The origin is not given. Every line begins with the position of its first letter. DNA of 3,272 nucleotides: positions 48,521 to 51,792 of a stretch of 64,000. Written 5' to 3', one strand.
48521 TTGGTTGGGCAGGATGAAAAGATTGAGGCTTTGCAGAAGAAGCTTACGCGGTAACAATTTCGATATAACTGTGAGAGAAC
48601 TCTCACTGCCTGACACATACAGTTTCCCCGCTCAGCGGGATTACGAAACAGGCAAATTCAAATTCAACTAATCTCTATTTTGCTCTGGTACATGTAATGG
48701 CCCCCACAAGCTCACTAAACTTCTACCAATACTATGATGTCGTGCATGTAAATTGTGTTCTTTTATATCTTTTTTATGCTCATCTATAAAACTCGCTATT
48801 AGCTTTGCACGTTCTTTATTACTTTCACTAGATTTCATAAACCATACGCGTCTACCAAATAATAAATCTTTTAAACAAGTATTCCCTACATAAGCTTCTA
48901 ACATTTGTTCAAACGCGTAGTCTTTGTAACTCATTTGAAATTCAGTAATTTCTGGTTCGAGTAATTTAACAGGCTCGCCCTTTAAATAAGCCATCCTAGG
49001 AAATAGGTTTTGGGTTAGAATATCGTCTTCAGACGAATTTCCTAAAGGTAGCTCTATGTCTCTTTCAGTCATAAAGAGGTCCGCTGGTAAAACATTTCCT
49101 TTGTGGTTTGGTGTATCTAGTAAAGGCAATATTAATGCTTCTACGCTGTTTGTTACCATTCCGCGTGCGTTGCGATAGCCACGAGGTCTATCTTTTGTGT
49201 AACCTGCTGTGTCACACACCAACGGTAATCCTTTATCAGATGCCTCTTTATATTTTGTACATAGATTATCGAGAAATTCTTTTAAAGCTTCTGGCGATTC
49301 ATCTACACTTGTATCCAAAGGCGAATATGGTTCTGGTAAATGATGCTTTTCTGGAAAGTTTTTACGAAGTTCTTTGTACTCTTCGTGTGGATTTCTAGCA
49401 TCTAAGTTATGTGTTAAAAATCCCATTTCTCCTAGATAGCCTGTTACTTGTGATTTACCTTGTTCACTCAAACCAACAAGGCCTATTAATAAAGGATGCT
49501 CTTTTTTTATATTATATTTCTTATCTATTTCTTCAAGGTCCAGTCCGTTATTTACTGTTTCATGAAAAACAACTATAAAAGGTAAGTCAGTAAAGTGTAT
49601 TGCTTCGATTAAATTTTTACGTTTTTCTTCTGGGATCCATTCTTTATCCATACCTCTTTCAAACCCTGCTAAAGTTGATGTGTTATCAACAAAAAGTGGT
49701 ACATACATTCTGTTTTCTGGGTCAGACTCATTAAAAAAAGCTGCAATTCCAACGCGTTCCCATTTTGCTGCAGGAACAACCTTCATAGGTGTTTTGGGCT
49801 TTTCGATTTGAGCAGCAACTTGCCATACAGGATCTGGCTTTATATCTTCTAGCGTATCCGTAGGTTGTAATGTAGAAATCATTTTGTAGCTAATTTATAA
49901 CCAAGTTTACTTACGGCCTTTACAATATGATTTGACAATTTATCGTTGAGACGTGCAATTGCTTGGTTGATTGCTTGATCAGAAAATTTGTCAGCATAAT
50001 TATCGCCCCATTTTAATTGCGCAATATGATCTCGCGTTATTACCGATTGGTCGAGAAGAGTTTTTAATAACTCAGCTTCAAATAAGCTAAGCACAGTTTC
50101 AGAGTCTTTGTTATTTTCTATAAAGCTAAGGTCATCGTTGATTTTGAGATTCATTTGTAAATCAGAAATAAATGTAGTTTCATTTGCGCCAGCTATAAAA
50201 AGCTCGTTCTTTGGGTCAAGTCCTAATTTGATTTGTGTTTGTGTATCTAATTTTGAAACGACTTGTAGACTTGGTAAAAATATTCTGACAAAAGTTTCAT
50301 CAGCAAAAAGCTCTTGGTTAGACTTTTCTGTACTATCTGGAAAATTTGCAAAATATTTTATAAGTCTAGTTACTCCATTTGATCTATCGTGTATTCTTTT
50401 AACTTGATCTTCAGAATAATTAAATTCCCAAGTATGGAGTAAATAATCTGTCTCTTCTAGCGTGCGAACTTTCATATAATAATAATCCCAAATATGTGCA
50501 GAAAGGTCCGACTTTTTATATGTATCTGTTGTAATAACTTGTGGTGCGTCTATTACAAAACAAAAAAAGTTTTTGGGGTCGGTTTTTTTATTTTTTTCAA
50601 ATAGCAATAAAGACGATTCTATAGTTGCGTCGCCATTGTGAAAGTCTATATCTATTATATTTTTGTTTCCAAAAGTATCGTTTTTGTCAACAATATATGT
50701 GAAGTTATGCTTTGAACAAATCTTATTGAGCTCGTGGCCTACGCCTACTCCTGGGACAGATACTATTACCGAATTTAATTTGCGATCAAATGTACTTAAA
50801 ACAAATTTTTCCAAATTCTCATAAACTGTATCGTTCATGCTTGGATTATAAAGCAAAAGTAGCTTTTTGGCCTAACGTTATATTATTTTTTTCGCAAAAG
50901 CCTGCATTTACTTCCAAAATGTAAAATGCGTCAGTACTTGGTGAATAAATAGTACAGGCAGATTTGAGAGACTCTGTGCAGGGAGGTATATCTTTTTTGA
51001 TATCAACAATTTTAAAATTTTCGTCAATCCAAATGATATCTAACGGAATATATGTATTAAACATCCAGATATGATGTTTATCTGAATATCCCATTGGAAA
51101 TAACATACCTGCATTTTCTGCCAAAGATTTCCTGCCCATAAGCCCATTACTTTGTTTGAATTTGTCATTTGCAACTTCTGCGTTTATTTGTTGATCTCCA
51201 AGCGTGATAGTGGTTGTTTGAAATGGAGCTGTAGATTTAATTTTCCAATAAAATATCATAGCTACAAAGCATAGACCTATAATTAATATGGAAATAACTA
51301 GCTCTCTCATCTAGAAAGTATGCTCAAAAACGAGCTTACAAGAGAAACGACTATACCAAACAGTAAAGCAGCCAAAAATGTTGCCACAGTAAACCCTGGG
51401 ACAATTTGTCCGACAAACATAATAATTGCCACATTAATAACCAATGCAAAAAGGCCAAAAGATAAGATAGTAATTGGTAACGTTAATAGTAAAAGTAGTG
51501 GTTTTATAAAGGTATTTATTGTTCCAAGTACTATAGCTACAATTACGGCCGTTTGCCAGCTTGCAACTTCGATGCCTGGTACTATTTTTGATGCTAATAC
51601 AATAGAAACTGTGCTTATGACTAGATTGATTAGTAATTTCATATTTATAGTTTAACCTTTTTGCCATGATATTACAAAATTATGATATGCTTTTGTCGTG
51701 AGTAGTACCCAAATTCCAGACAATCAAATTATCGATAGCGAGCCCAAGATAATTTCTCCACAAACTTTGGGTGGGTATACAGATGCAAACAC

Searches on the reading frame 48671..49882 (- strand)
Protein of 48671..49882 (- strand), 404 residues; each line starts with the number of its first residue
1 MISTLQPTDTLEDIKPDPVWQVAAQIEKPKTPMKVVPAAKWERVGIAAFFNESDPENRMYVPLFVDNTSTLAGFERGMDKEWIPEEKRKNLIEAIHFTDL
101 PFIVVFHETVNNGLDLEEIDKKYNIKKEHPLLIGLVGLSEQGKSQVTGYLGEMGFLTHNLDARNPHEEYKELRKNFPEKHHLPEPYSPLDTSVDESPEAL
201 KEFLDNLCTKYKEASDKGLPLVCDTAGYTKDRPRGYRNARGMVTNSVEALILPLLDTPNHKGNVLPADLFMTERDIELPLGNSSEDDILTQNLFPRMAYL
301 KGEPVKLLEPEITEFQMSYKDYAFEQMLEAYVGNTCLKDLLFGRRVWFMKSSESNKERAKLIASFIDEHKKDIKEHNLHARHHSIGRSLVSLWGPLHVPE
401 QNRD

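Call 15: search_protein_families(library=pfam, proteins=[window:48671-49882:-], max_evalue=0.1)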
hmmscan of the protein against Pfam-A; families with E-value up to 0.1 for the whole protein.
window:48671-49882:- (404 aa): 0 families

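Call 16: search_protein_families(library=phrogs, proteins=[window:48671-49882:-], max_evalue=0.1)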
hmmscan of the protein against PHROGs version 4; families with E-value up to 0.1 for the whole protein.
window:48671-49882:- (404 aa): 0 families

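Call 35: find_homologous_proteins(query=window:48671-49882:-, max_evalue=0.001)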
Query window:48671-49882:- (404 aa): 1 proteins with E <= 0.001 among 4913 candidates.
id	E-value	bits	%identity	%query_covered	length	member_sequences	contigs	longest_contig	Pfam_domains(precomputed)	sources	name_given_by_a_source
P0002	6.4e-276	933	100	100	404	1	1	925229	-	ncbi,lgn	-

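Call 37: search_protein_families(library=padloc, proteins=[window:48671-49882:-], max_evalue=0.1)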
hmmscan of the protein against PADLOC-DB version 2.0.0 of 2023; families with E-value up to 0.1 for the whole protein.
window:48671-49882:- (404 aa): 0 families

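Call 38: search_protein_families(library=ncbifam, proteins=[window:48671-49882:-], max_evalue=0.1)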
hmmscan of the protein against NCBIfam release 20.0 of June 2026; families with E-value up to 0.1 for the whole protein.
window:48671-49882:- (404 aa): 1 family
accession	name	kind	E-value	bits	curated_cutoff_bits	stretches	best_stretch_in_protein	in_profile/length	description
NF041427.1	TrsD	subfamily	0.024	14.5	200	1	349-385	104-140/201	TrsD/TraD family conjugative transfer protein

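Call 42: search_protein_representatives(protein=window:48671-49882:-)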
Query: 404 residues. Proteins with E-value up to 0.001 (for the whole library): 2; up to 1e-10: 1; up to 1e-30: 1. The best 2 are listed.
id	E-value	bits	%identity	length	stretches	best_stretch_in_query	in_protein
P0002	2.0e-276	932.8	100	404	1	1-404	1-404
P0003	9.3e-06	41.4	30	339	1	47-252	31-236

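Call 43: find_encoding_contigs(protein=P0003, flank=10000, max_places=5)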
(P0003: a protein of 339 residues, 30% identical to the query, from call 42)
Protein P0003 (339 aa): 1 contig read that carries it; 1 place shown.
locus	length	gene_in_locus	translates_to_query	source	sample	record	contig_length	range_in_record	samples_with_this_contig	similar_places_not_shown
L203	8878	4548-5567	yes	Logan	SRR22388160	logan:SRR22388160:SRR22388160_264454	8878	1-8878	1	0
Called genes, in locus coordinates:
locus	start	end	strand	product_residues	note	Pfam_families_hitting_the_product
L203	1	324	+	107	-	?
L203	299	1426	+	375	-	PF13439:Glyco_transf_4, PF00534:Glycos_transf_1, PF13692:Glyco_trans_1_4, PF13524:Glyco_trans_1_2, PF20706:GT4-conflict (faint)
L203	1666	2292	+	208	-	PF08843:AbiEii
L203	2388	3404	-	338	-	-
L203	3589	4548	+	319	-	PF00486:Trans_reg_C (faint)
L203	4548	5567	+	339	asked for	-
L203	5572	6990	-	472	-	-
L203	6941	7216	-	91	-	-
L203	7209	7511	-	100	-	-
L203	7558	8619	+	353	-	PF00534:Glycos_transf_1, PF13692:Glyco_trans_1_4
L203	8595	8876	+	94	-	?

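Call 70: predict_structure(alignment_id=A5)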
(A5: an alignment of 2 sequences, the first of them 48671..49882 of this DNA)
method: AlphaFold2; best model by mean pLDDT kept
length: 404 residues; sequences in the alignment: 2
mean_pLDDT: 32.8   pTM: 0.26
mean pLDDT of the five models: 32.8, 32.1, 30.1, 30.1, 27.2
residues with pLDDT >= 90: 0; 70-90: 0; 50-70: 26; < 50: 378
segments of 3 or more residues with pLDDT < 50: 1-87, 89-133, 136-138, 153-156, 162-166, 175-404
pLDDT, mean of each block of 10 residues (from residue 1): 27 26 23 22 24 28 34 38 44 44 42 42 41 49 53 49 46 43 25 32 40 38 29 29 23 23 22 23 26 23 21 25 34 34 34 38 45 31 24 24 26
secondary structure, 60 per line:
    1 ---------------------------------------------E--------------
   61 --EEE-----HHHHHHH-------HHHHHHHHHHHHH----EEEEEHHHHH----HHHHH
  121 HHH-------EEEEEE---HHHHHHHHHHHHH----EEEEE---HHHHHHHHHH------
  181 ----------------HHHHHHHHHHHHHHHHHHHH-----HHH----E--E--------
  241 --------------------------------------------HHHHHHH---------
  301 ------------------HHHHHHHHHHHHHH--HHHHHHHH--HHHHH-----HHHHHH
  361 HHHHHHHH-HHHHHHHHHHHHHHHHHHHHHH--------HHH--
elements in order: E63-65 H71-77 H85-97 E102-106 H107-111 H116-123 E131-136 H140-152 E157-161 H165-174 H197-216 H285-291 H319-332 H335-342 H345-349 H355-368 H370-391
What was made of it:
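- Tried and rejected: The AF2 model of p404 was unusable (pLDDT 33), so no fold search was run on it (call 70).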

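Call 88: search_solved_structures(query=A4, max_evalue=1)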
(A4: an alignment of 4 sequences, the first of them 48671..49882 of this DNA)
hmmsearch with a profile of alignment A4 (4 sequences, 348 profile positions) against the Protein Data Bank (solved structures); distinct sequences matched with E-value up to 1: 41.
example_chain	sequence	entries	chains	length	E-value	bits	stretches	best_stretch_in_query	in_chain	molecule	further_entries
1uf9_A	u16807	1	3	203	0.0015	21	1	119-167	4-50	TT1252 protein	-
5xu1_A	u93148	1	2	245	0.0026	20.2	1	97-150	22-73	ABC transporter ATP-binding protein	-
4f4c_A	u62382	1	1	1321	0.0028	20.1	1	109-144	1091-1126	Multidrug resistance protein pgp-1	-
9w2w_D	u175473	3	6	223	0.03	16.7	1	101-149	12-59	LolD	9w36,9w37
9w35_C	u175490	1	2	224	0.031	16.7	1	101-149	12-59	LolD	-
6fn1_A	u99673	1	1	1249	0.035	16.5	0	108-144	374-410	Human-mouse chimeric ABCB1 (ABCBHM)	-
6fn4_A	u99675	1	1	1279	0.037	16.4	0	108-144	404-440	Apo form of Human-mouse chimeric ABCB1 (ABCB1HM) in complex with Antigen binding fragment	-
5ko2_A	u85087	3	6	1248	0.041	16.3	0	108-144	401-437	Multidrug resistance protein 1A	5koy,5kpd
6q81_A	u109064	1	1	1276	0.043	16.2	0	108-144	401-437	P-glycoprotein (ABCB1)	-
5kpi_A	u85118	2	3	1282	0.043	16.2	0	108-144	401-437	Multidrug resistance protein 1A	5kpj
3g5u_A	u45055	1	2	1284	0.044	16.2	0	108-144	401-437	Multidrug resistance protein 1a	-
4lsg_A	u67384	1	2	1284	0.044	16.2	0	108-144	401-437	Multidrug resistance protein 1A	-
3g60_A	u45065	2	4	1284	0.044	16.2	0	108-144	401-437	Multidrug resistance protein 1a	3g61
4ksb_A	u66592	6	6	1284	0.044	16.2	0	108-144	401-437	Multidrug resistance protein 1A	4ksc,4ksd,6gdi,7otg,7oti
6ujp_A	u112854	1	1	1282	0.044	16.1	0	108-144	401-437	ATP-dependent translocase ABCB1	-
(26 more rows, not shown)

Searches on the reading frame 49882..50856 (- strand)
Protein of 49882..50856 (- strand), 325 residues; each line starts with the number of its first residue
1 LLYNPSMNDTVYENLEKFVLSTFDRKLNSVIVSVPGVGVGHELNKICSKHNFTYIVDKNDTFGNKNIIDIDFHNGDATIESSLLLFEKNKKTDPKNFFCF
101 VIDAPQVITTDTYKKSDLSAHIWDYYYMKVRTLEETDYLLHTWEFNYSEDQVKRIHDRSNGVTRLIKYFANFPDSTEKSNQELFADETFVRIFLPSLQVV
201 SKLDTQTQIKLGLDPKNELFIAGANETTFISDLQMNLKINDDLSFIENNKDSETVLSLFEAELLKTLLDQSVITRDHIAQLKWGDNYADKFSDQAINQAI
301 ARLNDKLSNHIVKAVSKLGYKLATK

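Call 15: search_protein_families(library=pfam, proteins=[window:49882-50856:-], max_evalue=0.1)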
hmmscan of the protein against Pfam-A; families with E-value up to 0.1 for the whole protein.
window:49882-50856:- (325 aa): 1 family
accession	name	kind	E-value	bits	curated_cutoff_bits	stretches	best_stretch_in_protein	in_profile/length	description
PF00486.34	Trans_reg_C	-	4e-07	30.4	26.2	1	255-322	5-77/77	Transcriptional regulatory protein, C terminal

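Call 16: search_protein_families(library=phrogs, proteins=[window:49882-50856:-], max_evalue=0.1)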
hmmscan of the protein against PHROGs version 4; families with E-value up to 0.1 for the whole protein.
window:49882-50856:- (325 aa): 1 family
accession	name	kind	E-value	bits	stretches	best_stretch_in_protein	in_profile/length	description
phrog_731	-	unknown function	5.5e-06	26.9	1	249-323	146-225/227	-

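Call 37: search_protein_families(library=padloc, proteins=[window:49882-50856:-], max_evalue=0.1)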
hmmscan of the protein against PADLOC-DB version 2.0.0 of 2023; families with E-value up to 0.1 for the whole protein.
window:49882-50856:- (325 aa): 0 families

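Call 38: search_protein_families(library=ncbifam, proteins=[window:49882-50856:-], max_evalue=0.1)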
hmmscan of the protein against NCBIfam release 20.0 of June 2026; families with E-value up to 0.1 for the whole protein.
window:49882-50856:- (325 aa): 4 families
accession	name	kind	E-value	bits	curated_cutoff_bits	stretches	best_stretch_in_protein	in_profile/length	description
NF005568.0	PRK07239.1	equivalog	0.0057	15.6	273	1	255-324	305-373/381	uroporphyrinogen-III synthase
NF040534.1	resp_reg_YycF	equivalog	0.008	15.5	340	1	236-309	137-209/231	response regulator YycF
NF053854.1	RespRegPhoBBctds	equivalog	0.01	15.2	270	1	250-320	150-220/225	two-component system response regulator PhoB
TIGR01387.1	cztR_silR_copR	subfamily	0.074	12.7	279.2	0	254-322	146-218/218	heavy metal response regulator transcription factor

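Call 48: find_homologous_proteins(query=window:49882-50856:-, max_evalue=0.001)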
Query window:49882-50856:- (325 aa): 3 proteins with E <= 0.001 among 1732 candidates.
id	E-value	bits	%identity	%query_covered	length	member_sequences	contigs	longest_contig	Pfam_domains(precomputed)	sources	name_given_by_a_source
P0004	2.9e-207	705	100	98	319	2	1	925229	PF00486.35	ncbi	-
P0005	3.4e-43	166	32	98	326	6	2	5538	PF00486.35,PF01637.25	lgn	-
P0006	7.1e-41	158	32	96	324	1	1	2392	-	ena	-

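Call 50: find_encoding_contigs(protein=P0005, flank=10000, max_places=6)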
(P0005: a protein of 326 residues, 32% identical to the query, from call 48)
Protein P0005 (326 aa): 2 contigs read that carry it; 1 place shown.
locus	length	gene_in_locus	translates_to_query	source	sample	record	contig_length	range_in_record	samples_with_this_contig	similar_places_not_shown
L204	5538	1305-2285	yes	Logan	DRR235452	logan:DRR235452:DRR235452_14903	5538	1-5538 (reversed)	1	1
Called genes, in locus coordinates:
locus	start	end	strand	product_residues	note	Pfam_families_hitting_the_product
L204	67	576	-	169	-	-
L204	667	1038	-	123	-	-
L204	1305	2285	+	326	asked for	PF01637:ATPase_2 (faint), PF00486:Trans_reg_C (weak)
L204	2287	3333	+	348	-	-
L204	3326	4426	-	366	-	-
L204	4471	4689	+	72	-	-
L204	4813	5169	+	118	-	-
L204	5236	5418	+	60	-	-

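Call 51: find_encoding_contigs(protein=P0006, flank=10000, max_places=6)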
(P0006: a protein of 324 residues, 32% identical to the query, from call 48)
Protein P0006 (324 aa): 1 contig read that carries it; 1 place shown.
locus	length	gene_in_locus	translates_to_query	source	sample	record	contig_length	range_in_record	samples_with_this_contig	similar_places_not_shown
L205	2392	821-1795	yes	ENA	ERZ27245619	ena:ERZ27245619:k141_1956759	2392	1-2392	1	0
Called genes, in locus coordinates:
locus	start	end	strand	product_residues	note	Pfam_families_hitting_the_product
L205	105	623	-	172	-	-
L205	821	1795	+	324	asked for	-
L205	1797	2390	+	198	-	?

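Call 81: search_solved_structures(query=A7, max_evalue=1, show_alignments=1)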
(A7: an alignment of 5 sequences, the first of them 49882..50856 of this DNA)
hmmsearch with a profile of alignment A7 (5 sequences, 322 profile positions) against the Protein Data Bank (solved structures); distinct sequences matched with E-value up to 1: 17.
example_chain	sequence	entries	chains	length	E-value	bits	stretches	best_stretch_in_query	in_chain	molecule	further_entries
5za3_A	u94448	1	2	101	0.00041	22.8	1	241-305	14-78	DNA-binding response regulator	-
6cqg_A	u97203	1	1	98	0.0023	20.4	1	250-305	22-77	DNA-binding response regulator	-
8b4c_D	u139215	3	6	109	0.0062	18.9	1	251-321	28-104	Cholera toxin transcriptional activator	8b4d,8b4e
8b4b_W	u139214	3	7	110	0.0064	18.9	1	251-321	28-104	Cholera toxin transcriptional activator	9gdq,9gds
2d1v_A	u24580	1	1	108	0.0064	18.9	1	248-305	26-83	Transcriptional regulatory protein yycF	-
7nmb_A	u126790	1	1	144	0.0088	18.4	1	250-321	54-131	Cholera toxin transcriptional activator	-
2zxj_A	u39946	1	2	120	0.0088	18.4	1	240-305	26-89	Transcriptional regulatory protein walR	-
7qdw_A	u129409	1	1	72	0.011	18.1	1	132-199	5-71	Zinc finger protein, putative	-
6iju_A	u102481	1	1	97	0.014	17.7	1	242-318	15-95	DNA-binding response regulator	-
6is4_A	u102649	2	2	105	0.014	17.7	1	241-318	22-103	Response regulator ArlR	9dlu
6kyx_A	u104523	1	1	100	0.015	17.7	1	242-318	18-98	DNA-binding response regulator ArlR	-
7cx5_A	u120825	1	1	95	0.023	17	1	244-321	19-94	Transcriptional regulatory protein CssR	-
2hwv_A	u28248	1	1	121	0.039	16.3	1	251-305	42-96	DNA-binding response regulator VicR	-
7e1d_B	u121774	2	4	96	0.13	14.6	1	252-320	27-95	DNA-binding response regulator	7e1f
7e92_A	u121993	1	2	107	0.17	14.2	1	252-320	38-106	DNA-binding response regulator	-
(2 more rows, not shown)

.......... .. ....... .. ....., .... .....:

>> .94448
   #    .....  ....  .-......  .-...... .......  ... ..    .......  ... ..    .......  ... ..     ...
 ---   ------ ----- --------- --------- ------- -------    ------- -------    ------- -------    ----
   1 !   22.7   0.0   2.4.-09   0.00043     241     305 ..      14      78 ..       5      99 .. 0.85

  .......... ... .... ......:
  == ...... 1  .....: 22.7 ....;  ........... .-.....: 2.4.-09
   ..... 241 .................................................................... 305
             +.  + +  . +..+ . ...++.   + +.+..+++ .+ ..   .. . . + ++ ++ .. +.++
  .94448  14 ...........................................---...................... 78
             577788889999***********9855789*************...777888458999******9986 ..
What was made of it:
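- On OmpR/PhoB-type winged-helix regulators (Trans_reg_C) - for p325: PDB profile hits (call 81).
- A profile hits YycF/WalR/VicR, ArlR and ToxR DNA-binding domains (call 81).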

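Call 82: search_protein_families(library=pfam, alignment_id=A7, max_evalue=0.1)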
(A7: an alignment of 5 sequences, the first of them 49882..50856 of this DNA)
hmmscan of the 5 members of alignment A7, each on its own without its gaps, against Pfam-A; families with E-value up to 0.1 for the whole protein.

A. member 1, window:49882-50856:- (325 aa): 1 family
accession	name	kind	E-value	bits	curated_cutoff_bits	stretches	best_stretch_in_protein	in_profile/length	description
PF00486.34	Trans_reg_C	-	4e-07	30.4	26.2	1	255-322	5-77/77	Transcriptional regulatory protein, C terminal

B. families by the number of members that match (of 5 scanned): 4 families
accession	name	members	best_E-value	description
PF00486.34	Trans_reg_C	4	2.4e-07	Transcriptional regulatory protein, C terminal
PF08279.18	HTH_11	2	0.012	HTH domain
PF25325.1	EF-hand_EFHB_C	2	0.023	EFHB C-terminal EF-hand domain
PF01637.24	ATPase_2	1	1.5e-05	ATPase domain predominantly from Archaea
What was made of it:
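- On OmpR/PhoB-type winged-helix regulators (Trans_reg_C) - for p325: 4 of 5 family members match (call 82).
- On Two-component response regulator - for p325: No Response_reg hit (calls 15, 82).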

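Call 102: predict_structure(alignment_id=A8)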
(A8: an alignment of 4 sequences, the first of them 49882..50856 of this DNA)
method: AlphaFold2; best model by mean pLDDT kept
length: 325 residues; sequences in the alignment: 4
mean_pLDDT: 73.1   pTM: 0.43
mean pLDDT of the five models: 73.1, 71.0, 71.0, 67.4, 65.6
residues with pLDDT >= 90: 31; 70-90: 166; 50-70: 111; < 50: 17
segments of 3 or more residues with pLDDT < 50: 1-8, 227-233
pLDDT, mean of each block of 10 residues (from residue 1): 36 72 60 63 85 81 80 64 65 65 59 54 54 79 85 93 84 88 77 70 68 78 56 66 86 88 86 79 69 80 90 77 81
secondary structure, 60 per line:
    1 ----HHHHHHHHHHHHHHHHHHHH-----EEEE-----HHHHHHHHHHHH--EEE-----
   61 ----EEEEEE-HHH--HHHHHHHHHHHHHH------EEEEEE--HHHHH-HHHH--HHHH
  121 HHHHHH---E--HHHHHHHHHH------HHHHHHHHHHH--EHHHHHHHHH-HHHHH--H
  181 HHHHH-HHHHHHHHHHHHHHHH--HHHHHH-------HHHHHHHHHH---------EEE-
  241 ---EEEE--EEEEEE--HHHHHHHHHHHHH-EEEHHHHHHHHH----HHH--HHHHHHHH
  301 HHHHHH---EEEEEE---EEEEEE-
elements in order: H5-24 E30-33 H39-50 E53-55 E65-70 H77-90 E97-102 H105-109 H111-114 H117-126 H133-142 H149-159 H163-171 H173-177 H180-185 H187-202 H205-210 H218-227 E237-239 E244-247 E250-255 H258-270 E272-274 H275-283 H293-306 E310-315 E319-324

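Call 104: fold_search(model_id=the predicted structure, library=pdb)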
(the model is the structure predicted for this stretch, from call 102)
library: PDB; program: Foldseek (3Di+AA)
matches with E <= 10: 745; with E <= 0.001: 5
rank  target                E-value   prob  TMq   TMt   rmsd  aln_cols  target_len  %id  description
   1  8s0e_A                5.8e-04  0.93  0.23  0.21  15.0       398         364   10  H. sapiens OCCM bound to double stranded DNA (released 2024-10-02)
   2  7pbl_A                6.9e-04  0.91  0.20  0.21  17.7       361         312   10  RuvAB branch migration motor complexed to the Holliday junction - RuvB AAA+ state s1 [t2 dataset] (released 2022-09-14)
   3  1in6                  9.1e-04  0.96  0.22  0.23  16.4       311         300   14  THERMOTOGA MARITIMA RUVB K64R MUTANT (released 2001-08-08)
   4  1fnn_A                9.6e-04  0.91  0.24  0.21  17.4       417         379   12  CRYSTAL STRUCTURE OF CDC6P FROM PYROBACULUM AEROPHILUM (released 2000-10-04)
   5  6vvo_D                9.6e-04  0.80  0.18  0.19  18.1       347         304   12  Structure of the human clamp loader (Replication Factor C, RFC) bound to the sliding clamp (Proliferating Cell Nuclear (released 2020-02-26)
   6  1in8                  1.1e-03  0.92  0.21  0.23  16.7       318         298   12  THERMOTOGA MARITIMA RUVB T158V (released 2001-08-08)
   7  6blb                  1.6e-03  0.87  0.21  0.22  18.3       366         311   11  1.88 Angstrom Resolution Crystal Structure Holliday Junction ATP-dependent DNA Helicase (RuvB) from Pseudomonas aerugino (released 2017-11-22)
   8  7pbl_C                1.8e-03  0.85  0.21  0.22  17.6       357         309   10  RuvAB branch migration motor complexed to the Holliday junction - RuvB AAA+ state s1 [t2 dataset] (released 2022-09-14)
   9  5uj7_D                2.1e-03  0.72  0.22  0.19  17.8       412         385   11  Structure of the active form of human Origin Recognition Complex ATPase motor module, complex subunitS 1, 4, 5 (released 2017-02-08)
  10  7ste_C                2.3e-03  0.72  0.20  0.20  17.7       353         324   12  Rad24-RFC ADP state (released 2022-04-06)
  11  3pfi_A                2.5e-03  0.94  0.22  0.23  15.0       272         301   15  2.7 Angstrom resolution crystal structure of a probable holliday junction DNA helicase (ruvB) from Campylobacter jejun (released 2010-11-10)
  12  8efy_B                2.5e-03  0.89  0.22  0.23  17.3       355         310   12  Structure of double homo-hexameric AAA+ ATPase RuvB motors (released 2023-05-10)
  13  8efy_N                2.6e-03  0.90  0.23  0.24  17.8       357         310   11  Structure of double homo-hexameric AAA+ ATPase RuvB motors (released 2023-05-10)
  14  4qwq_A                2.8e-03  1.00  0.23  0.67   3.7       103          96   22  Crystal structure of the DNA-binding domain of the response regulator SaeR from Staphylococcus aureus (released 2015-08-19)
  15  1in7                  3.1e-03  0.85  0.22  0.24  17.2       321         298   13  THERMOTOGA MARITIMA RUVB R170A (released 2001-08-08)
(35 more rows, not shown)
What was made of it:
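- On OmpR/PhoB-type winged-helix regulators (Trans_reg_C) - for p325: Fold match to SaeR/YycF/AdeR/VicR DNA-binding domains at TM 0.65-0.70, prob 1.00 (call 104).
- On Two-component response regulator - for p325: The N-terminal domain of the model resembles AAA+ (Cdc6/ORC, RuvB, RFC), and one homologue hits ATPase_2 (calls 82, 104).
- In an AF2 model (pLDDT 73) the C-terminal domain matches SaeR/YycF/AdeR/VicR DNA-binding domains at TM 0.65-0.70, and the N-terminal domain matches Cdc6/ORC/RuvB-type AAA+ (calls 102, 104).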

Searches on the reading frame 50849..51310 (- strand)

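Call 97: search_protein_families(library=pfam, proteins=[window:50849-51310:-], max_evalue=0.001)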
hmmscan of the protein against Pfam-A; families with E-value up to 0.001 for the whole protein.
window:50849-51310:- (154 aa): 1 family
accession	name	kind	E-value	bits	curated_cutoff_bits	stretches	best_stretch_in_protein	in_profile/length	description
PF02643.20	DUF192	-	5e-30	103.9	27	1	42-150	1-94/96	Uncharacterized ACR, COG1430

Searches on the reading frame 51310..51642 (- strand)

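Call 97: search_protein_families(library=pfam, proteins=[window:51310-51642:-], max_evalue=0.001)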
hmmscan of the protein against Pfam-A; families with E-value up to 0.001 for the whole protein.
window:51310-51642:- (111 aa): 1 family
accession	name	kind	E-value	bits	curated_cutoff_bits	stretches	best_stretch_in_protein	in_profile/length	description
PF04020.18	Phage_holin_4_2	-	8.2e-29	100.7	28.8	1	1-105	1-105/105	Mycobacterial 4 TMS phage holin, superfamily IV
